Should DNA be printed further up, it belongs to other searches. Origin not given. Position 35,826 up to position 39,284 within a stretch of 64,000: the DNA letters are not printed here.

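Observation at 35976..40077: Translationally coupled beta-helix protein + 1050-aa Cys-rich repeat protein whose C-terminus carries the same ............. module as the paralogs, forming a ~10 kb four-gene secreted-protein island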

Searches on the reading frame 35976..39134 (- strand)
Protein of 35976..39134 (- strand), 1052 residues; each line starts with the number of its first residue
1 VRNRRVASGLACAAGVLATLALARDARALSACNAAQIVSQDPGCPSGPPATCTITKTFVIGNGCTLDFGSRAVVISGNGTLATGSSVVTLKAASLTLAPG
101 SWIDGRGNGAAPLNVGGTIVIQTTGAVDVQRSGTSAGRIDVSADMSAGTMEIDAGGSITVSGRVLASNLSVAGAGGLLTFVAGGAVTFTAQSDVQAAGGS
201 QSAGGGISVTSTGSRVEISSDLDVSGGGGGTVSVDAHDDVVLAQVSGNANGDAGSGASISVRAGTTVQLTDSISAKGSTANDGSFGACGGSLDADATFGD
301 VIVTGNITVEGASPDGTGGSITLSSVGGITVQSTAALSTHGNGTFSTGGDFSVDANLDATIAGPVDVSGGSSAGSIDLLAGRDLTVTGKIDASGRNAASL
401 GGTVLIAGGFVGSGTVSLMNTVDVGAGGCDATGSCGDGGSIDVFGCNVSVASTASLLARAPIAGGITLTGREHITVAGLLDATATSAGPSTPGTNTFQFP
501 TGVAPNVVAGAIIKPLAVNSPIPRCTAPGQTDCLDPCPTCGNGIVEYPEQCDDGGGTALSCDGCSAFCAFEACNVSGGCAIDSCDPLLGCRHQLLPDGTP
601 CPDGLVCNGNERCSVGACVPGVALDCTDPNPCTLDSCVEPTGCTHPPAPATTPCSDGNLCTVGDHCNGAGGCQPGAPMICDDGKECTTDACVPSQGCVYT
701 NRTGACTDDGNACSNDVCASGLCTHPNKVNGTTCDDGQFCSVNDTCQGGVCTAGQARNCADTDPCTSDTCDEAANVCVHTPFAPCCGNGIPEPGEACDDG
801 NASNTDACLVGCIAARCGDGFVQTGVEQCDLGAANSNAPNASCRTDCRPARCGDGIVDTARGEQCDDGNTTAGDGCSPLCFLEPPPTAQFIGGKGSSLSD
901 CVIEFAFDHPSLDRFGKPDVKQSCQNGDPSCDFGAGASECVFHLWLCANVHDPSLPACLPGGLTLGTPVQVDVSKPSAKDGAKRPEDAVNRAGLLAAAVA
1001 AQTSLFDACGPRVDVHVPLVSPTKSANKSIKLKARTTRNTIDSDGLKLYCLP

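Call 3: search_protein_families(library=pfam, proteins=[window:35976-39134:-], max_evalue=0.1)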
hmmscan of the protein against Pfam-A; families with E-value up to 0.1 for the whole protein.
window:35976-39134:- (1052 aa): 2 families
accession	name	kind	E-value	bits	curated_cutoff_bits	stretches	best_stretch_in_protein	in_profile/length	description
PF00526.23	Dicty_CTDC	-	1.6e-05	25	27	3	625-645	1-21/24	Dictyostelium (slime mold) repeat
PF13948.11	DUF4215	-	1.7e-05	25.4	27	2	850-880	19-46/47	Domain of unknown function (DUF4215)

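Call 4: search_protein_families(library=ncbifam, proteins=[window:35976-39134:-], max_evalue=0.1)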
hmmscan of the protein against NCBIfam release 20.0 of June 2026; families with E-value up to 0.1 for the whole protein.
window:35976-39134:- (1052 aa): 1 family
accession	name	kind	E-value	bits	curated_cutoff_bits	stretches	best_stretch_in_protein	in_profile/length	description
TIGR02232.1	myxo_disulf_rpt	repeat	4.4e-19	68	20.8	3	851-884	3-34/38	cysteine-rich acidic repeat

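Call 10: find_encoding_contigs(protein=window:35976-39134:-, flank=10000, max_places=6)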
Protein window:35976-39134:- (1052 aa): no gene with exactly this product is on record in the collection.

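Call 15: find_homologous_proteins(query=window:35976-39134:-, max_evalue=0.001)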
Query window:35976-39134:- (1052 aa): 78 proteins with E <= 0.001 among 8000 candidates.
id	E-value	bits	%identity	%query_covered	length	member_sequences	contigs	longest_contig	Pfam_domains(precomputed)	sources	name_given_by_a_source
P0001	0.0e+0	2318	100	100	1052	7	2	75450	PF00526.24,PF13948.12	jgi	jgi:cysteine-rich repeat protein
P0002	0.0e+0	1299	49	77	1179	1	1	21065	PF00526.24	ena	-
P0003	0.0e+0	1173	54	100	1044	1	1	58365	PF00526.24,PF13948.12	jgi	jgi:cysteine-rich repeat protein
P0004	0.0e+0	1133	45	82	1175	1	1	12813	PF00526.24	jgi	jgi:cysteine-rich repeat protein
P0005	0.0e+0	1093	49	100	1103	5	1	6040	PF00526.24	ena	-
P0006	0.0e+0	1087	51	100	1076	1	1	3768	PF00526.24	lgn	-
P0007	5.7e-159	549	46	64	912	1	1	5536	PF00526.24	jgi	jgi:hypothetical protein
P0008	4.8e-139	483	47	57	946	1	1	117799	-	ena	-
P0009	4.4e-126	440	44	57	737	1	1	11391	-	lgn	-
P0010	2.1e-124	435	45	57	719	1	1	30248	PF00526.24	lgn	-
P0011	6.4e-122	427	45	53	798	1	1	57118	PF00526.24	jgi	jgi:cysteine-rich repeat protein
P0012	2.1e-121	425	44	57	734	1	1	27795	-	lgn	-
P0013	1.3e-119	419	46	53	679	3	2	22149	PF00526.24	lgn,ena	-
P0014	1.1e-117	413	43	56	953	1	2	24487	-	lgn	-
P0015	4.5e-114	401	43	55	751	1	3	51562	-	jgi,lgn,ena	-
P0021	7.7e-96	340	34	25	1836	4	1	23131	PF00526.24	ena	-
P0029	2.1e-78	283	35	50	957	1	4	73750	PF13948.12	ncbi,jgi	jgi:cysteine-rich repeat protein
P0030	3.2e-76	275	33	73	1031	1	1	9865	PF00526.24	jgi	jgi:hypothetical protein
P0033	3.7e-73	265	33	57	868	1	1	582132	PF00526.24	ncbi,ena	-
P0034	7.7e-73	264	36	55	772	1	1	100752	-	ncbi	-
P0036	7.4e-58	215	31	75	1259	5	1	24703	PF00526.24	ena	-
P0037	1.6e-56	210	30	53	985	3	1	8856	PF13948.12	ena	-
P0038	5.9e-56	208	30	51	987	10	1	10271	PF13948.12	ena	-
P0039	3.2e-42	163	41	16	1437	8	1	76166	PF00526.24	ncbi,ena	-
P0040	4.4e-42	162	28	80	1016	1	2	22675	PF13948.12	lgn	-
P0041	5.3e-42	162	32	26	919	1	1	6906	PF13948.12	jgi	jgi:cysteine-rich repeat protein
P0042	4.3e-41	159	32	33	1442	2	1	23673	PF00526.24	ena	-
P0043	6.3e-41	158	36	24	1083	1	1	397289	PF00526.24,PF14870.13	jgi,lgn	-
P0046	2.8e-34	136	37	29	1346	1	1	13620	PF00526.24,PF16116.11,PF07705.18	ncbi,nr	ncbi:MAG: hypothetical protein KC502_19605, partial [Myxococcales bacterium]|nr:hypothetical protein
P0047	2.4e-33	133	28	72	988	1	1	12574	PF00526.24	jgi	-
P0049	2.1e-32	130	29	76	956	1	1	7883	PF13948.12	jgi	jgi:cysteine-rich repeat protein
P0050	6.5e-32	129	29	72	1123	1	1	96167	PF00526.24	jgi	jgi:hypothetical protein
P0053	6.6e-27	112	26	56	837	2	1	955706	PF13948.12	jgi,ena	-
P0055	1.8e-22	97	43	19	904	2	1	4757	PF13582.13,PF00526.24,PF13688.13,PF13574.13,PF13583.12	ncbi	ncbi:MAG: M12 family metallo-peptidase, partial [Phycisphaerae bacterium]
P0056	2.6e-20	90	55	5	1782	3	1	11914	PF00526.24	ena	-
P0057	5.5e-18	83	27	55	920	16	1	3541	PF00526.24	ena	-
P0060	2.4e-16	77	32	22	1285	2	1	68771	PF00526.24,PF00415.25,PF13540.13,PF25384.2,PF25390.2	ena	-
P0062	1.1e-13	68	46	13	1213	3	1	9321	PF13948.12,PF13449.13,PF24684.2,PF01436.28,PF25021.2,PF06739.18,PF08450.19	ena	-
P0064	2.6e-13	67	40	19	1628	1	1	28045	PF09423.16,PF00526.24,PF16655.13,PF13385.14,PF25077.2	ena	-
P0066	5.6e-12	63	33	18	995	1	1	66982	PF00526.24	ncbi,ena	-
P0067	2.3e-10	57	41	6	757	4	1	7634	PF13948.12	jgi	jgi:cysteine-rich repeat protein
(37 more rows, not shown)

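Call 20: find_encoding_contigs(protein=P0003, flank=10000, max_places=2)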
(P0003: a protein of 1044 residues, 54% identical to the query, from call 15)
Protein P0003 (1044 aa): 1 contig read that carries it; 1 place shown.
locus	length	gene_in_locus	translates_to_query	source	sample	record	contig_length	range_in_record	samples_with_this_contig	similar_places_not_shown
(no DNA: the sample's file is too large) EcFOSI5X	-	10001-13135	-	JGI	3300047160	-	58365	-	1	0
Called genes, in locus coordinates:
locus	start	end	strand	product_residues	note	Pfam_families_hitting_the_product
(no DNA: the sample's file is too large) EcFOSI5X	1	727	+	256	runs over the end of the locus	PF00378:ECH_1, PF16113:ECH_2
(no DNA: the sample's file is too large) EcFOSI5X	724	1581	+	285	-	PF00378:ECH_1, PF16113:ECH_2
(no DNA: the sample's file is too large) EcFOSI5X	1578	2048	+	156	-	PF00903:Glyoxalase, PF13669:Glyoxalase_4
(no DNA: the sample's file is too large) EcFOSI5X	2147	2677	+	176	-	-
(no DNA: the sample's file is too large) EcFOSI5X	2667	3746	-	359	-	PF13409:GST_N_2, PF13417:GST_N_3, PF13410:GST_C_2 (weak)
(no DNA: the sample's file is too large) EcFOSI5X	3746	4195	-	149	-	PF13673:Acetyltransf_10 (faint), PF00583:Acetyltransf_1, PF13508:Acetyltransf_7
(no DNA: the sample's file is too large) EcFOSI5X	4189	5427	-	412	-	PF00202:Aminotran_3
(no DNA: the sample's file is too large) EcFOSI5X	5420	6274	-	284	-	PF00135:COesterase, PF20434:BD-FAE, PF07859:Abhydrolase_3, PF00326:Peptidase_S9, PF01738:DLH (weak)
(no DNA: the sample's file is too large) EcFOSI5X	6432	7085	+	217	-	PF07722:Peptidase_C26, PF00117:GATase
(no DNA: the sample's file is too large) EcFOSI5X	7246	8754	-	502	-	PF01266:DAO (weak), PF13450:NAD_binding_8 (weak)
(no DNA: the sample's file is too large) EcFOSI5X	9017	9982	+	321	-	-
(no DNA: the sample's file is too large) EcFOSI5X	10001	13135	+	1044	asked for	PF00526:Dicty_CTDC (faint), PF13948:DUF4215 (weak)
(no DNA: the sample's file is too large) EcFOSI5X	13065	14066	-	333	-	PF04463:2-thiour_desulf, PF08349:DUF1722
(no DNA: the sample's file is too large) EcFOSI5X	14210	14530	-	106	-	?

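Call 21: find_encoding_contigs(protein=P0002, flank=10000, max_places=2)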
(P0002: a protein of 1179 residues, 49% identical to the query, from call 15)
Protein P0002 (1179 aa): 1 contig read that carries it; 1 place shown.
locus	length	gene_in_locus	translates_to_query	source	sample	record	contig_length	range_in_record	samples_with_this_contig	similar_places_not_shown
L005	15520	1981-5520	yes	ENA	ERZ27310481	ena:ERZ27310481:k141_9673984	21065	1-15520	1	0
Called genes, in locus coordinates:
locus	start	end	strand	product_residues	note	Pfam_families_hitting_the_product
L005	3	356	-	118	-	?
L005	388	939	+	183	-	-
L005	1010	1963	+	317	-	-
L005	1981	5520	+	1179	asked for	PF00526:Dicty_CTDC (weak)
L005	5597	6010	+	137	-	PF00903:Glyoxalase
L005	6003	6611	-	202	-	PF01965:DJ-1_PfpI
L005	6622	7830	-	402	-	PF02515:CoA_transf_3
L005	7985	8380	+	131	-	PF07681:DoxX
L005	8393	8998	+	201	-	PF17784:Sulfotransfer_4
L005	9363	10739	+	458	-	PF13231:PMT_2 (weak)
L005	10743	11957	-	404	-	PF07690:MFS_1, PF12832:MFS_1_like (weak), PF07690:MFS_1 (weak)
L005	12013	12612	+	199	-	PF02798:GST_N, PF13417:GST_N_3, PF13409:GST_N_2, PF00043:GST_C, PF13410:GST_C_2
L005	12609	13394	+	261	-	PF13489:Methyltransf_23, PF01209:Ubie_methyltran, PF13847:Methyltransf_31, PF08241:Methyltransf_11, PF08242:Methyltransf_12, PF13649:Methyltransf_25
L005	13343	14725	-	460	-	PF00890:FAD_binding_2 (weak), PF01266:DAO, PF01593:Amino_oxidase, PF05834:Lycopene_cycl (faint), PF07992:Pyr_redox_2 (faint), PF13450:NAD_binding_8, PF13454:NAD_binding_9 (faint)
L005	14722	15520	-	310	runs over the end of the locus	PF00762:Ferrochelatase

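Call 22: find_encoding_contigs(protein=P0008, flank=10000, max_places=2)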
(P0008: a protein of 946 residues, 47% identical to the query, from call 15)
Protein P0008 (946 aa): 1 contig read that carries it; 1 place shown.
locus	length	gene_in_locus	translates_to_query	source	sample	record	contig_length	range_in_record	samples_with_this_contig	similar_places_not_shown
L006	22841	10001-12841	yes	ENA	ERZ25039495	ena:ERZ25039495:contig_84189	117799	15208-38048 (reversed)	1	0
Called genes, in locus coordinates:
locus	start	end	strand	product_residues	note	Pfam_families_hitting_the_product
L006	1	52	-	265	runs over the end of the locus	PF01553:Acyltransferase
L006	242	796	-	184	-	-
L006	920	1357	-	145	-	PF12172:zf-ChsH2, PF01796:OB_ChsH2_C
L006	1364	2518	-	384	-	PF02803:Thiolase_C (faint), PF22691:Thiolase_C_1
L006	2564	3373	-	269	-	PF00756:Esterase (faint), PF00561:Abhydrolase_1, PF00975:Thioesterase (weak), PF12146:Hydrolase_4, PF06821:Ser_hydrolase (faint), PF12697:Abhydrolase_6, PF00561:Abhydrolase_1 (weak), PF08386:Abhydrolase_4 (weak)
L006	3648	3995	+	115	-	-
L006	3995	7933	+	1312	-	-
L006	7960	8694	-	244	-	PF03009:GDPD, PF13653:GDPD_2 (weak)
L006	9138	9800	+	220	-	-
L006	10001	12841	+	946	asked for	-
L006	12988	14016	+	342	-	PF02618:YceG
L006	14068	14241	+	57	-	-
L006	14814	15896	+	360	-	-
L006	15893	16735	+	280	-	-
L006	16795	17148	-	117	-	-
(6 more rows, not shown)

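Call 23: find_encoding_contigs(protein=P0033, flank=8000, max_places=1)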
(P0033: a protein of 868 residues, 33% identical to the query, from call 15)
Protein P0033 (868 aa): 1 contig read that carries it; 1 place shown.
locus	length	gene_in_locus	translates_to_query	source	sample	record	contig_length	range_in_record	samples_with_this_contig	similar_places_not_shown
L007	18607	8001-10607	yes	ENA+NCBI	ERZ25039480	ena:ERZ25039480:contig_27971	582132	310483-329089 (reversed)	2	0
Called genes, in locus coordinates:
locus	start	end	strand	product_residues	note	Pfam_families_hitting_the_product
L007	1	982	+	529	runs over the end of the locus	PF00664:ABC_membrane, PF00005:ABC_tran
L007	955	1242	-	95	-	-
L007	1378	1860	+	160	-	PF09721:Exosortase_EpsH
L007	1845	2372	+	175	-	-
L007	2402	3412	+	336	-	PF01972:SDH_protease (weak), PF00574:CLP_protease (faint), PF25145:NfeD1b_N, PF01343:Peptidase_S49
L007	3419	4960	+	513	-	-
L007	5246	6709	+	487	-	-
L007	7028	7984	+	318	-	PF05048:NosD (weak), PF13229:Beta_helix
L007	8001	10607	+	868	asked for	PF00526:Dicty_CTDC (weak)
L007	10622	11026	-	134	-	PF01641:SelR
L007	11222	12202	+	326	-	PF00676:E1_dh, PF02775:TPP_enzyme_C (weak)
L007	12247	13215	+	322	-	PF02779:Transket_pyr, PF02780:Transketolase_C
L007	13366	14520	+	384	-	PF00364:Biotin_lipoyl, PF02817:E3_binding, PF00198:2-oxoacid_dh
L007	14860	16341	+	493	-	PF00884:Sulfatase, PF01663:Phosphodiest (weak), PF16347:SGSH_C (weak)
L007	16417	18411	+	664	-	PF22842:Pel9A-like_beta_helix, PF13229:Beta_helix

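Call 24: find_encoding_contigs(protein=P0029, flank=8000, max_places=1)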
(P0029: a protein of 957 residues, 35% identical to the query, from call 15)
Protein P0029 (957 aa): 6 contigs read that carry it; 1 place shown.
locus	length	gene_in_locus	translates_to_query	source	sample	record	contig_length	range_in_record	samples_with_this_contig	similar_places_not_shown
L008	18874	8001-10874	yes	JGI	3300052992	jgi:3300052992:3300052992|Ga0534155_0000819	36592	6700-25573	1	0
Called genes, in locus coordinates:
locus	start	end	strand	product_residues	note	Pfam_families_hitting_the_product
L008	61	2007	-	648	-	-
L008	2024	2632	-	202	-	PF02798:GST_N, PF13417:GST_N_3, PF13409:GST_N_2, PF00043:GST_C, PF13410:GST_C_2 (weak)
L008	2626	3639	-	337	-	PF08240:ADH_N, PF00107:ADH_zinc_N, PF13602:ADH_zinc_N_2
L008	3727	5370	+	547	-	PF00501:AMP-binding, PF13193:AMP-binding_C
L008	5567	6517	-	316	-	PF08668:HDOD, PF01966:HD (weak)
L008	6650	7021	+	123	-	-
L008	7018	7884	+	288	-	PF08668:HDOD, PF01966:HD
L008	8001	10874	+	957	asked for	PF13948:DUF4215 (weak)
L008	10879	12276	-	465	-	PF01425:Amidase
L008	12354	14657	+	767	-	PF03104:DNA_pol_B_exo1, PF00136:DNA_pol_B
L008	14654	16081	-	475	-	PF00890:FAD_binding_2 (faint), PF12831:FAD_oxidored (faint), PF13450:NAD_binding_8, PF01593:Amino_oxidase (weak)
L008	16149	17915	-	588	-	PF09972:DUF2207, PF20990:DUF2207_C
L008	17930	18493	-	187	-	PF04011:LemA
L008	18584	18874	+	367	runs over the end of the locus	PF11583:AurF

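Call 25: find_encoding_contigs(protein=P0011, flank=8000, max_places=1)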
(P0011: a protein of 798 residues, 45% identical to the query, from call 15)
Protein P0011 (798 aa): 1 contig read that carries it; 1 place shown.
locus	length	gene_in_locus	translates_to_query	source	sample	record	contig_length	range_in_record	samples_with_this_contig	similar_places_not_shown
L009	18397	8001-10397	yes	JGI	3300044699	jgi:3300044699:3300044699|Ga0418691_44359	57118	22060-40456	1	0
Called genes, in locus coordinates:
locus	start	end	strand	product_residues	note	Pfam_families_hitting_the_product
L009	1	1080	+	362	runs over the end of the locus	PF00022:Actin, PF06723:MreB_Mbl, PF00012:HSP70, PF14450:FtsA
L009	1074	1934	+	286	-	PF04085:MreC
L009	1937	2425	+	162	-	PF04093:MreD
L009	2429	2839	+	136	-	PF03717:PBP_dimer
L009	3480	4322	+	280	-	PF00905:Transpeptidase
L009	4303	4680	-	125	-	-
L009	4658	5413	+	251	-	PF01098:FTSW_RODA_SPOVE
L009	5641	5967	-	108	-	PF00085:Thioredoxin, PF13098:Thioredoxin_2, PF13905:Thioredoxin_8 (faint), PF13192:Thioredoxin_3 (weak)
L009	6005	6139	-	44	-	-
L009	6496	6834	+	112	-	-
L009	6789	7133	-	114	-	-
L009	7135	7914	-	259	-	-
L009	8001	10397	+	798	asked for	PF00526:Dicty_CTDC (weak)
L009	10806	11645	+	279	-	-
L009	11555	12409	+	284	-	-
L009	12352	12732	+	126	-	-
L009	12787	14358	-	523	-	PF00128:Alpha-amylase (weak)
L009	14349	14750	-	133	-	PF02922:CBM_48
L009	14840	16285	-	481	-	PF02446:Glyco_hydro_77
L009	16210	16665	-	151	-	-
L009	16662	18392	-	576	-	PF00128:Alpha-amylase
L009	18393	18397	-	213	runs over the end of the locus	-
